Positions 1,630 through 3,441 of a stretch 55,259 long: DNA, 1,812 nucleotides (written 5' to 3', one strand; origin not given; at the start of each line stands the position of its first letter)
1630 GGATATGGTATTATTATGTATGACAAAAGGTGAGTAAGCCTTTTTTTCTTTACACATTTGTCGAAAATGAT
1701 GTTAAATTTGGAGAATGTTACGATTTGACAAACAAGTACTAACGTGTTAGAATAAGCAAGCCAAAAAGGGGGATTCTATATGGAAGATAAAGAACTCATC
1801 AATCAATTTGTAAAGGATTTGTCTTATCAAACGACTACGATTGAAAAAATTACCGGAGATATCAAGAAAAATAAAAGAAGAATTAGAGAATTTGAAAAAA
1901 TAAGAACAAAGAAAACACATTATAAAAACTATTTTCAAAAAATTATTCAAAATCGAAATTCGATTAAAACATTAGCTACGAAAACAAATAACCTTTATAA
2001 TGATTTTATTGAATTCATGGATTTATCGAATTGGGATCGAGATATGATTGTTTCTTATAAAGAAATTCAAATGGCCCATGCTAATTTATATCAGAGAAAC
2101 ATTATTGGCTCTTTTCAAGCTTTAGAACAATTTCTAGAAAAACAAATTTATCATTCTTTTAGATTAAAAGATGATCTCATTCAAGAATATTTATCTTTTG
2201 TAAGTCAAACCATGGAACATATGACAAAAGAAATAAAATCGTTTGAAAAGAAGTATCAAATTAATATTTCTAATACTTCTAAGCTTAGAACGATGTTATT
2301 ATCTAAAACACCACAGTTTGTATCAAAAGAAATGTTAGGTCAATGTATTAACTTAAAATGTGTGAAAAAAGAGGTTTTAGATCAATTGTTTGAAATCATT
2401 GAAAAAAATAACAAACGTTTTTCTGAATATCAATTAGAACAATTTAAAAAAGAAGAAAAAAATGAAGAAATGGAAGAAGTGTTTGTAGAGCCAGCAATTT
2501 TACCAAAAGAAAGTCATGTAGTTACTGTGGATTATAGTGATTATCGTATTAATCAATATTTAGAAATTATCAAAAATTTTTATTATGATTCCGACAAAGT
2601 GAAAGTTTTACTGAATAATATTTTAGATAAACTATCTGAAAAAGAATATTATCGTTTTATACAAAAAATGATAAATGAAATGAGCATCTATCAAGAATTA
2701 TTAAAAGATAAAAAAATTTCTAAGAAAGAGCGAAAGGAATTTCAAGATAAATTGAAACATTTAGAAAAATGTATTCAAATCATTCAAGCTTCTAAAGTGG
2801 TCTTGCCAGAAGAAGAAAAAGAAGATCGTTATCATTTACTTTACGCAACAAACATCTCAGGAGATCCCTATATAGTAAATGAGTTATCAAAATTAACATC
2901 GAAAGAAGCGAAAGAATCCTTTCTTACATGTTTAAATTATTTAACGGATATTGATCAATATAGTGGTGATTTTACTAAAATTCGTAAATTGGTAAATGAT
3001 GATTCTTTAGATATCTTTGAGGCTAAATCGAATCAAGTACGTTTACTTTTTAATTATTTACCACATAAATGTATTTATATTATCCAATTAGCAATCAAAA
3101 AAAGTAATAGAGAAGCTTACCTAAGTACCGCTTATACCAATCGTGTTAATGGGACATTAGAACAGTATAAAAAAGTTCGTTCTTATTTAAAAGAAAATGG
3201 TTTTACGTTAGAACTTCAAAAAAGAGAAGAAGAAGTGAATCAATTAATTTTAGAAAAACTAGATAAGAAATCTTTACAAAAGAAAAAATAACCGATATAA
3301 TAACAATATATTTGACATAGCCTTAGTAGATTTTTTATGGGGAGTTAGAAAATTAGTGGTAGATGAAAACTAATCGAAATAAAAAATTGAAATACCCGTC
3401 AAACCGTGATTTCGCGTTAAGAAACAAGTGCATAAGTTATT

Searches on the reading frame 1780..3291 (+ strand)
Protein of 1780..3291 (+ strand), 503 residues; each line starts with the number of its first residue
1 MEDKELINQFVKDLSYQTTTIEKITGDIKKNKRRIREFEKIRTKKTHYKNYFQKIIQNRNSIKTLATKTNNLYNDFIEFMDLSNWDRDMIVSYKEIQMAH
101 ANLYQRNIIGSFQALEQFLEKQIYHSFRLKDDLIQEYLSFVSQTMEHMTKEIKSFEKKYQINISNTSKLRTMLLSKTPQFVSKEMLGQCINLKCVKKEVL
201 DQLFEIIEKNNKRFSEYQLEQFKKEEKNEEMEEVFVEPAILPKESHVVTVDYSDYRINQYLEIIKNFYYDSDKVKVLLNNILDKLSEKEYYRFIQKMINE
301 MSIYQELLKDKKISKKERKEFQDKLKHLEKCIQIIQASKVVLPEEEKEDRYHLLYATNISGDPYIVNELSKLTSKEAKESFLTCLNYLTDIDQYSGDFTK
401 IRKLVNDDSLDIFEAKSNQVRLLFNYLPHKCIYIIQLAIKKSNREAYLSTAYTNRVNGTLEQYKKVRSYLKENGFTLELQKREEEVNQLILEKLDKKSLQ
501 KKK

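Call 4: search_protein_families(library=ncbifam, proteins=[window:1780-3291:+], max_evalue=1)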
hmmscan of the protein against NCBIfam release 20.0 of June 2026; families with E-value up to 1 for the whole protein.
window:1780-3291:+ (503 aa): 1 family
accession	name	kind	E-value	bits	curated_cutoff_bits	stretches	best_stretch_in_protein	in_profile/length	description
NF033942.0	GjpA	subfamily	0.27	10.4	100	0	287-345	61-119/331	outer membrane porin GjpA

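Call 5: search_protein_families(library=pfam, proteins=[window:1780-3291:+], max_evalue=1)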
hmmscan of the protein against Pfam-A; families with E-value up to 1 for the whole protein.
window:1780-3291:+ (503 aa): 1 family
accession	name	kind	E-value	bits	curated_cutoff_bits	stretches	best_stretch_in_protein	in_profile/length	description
PF02212.23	GED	-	0.02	15.5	21.4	1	256-336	12-90/92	Dynamin GTPase effector domain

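Call 6: search_protein_families(library=padloc, proteins=[window:1780-3291:+], max_evalue=1)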
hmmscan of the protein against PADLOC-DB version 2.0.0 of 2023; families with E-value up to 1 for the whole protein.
window:1780-3291:+ (503 aa): 0 families

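Call 7: search_protein_families(library=phrogs, proteins=[window:1780-3291:+], max_evalue=1)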
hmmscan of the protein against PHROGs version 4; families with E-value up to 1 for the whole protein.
window:1780-3291:+ (503 aa): 3 families
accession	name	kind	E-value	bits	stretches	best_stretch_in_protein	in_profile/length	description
phrog_14230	-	unknown function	0.13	13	1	265-359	40-128/206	-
phrog_30344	-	unknown function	0.24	12.6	0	253-290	49-86/126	-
phrog_5321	-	unknown function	0.91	11.1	1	435-488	29-85/92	-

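Call 43: find_encoding_contigs(protein=window:1780-3291:+, flank=10000, max_places=10)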
Protein window:1780-3291:+ (503 aa): 9 contigs read that carry it; 2 places shown.
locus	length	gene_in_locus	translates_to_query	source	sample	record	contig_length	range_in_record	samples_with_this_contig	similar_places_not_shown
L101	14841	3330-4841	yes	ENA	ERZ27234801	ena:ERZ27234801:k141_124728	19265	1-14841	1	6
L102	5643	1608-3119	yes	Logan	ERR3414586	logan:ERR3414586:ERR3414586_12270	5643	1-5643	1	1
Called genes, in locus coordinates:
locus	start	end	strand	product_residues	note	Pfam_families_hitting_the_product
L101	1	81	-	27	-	?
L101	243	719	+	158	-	-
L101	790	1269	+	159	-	-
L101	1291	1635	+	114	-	PF02033:RBFA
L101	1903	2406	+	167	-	PF04607:RelA_SpoT (weak)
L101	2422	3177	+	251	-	PF13274:SocA_Panacea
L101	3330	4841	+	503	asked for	-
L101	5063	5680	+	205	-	PF00702:Hydrolase, PF13419:HAD_2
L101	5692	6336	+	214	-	PF01791:DeoC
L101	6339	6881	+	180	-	-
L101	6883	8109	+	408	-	PF00579:tRNA-synt_1b, PF22421:SYY_C-terminal, PF01479:S4 (weak)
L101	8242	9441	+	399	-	PF13173:AAA_14, PF13635:DUF4143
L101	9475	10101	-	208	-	PF00163:Ribosomal_S4, PF01479:S4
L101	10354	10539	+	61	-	-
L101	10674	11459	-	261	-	-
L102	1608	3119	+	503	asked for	-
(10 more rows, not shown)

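Call 67: find_homologous_proteins(query=window:1780-3288:+)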
Query window:1780-3288:+ (503 aa): 3 proteins with E <= 0.001 among 8000 candidates.
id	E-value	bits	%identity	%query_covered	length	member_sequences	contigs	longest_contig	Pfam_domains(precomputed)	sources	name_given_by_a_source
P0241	0.0e+0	1048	98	100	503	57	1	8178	-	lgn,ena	-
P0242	4.6e-207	706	65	100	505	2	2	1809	-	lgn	-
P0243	1.3e-102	362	41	100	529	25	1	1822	-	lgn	-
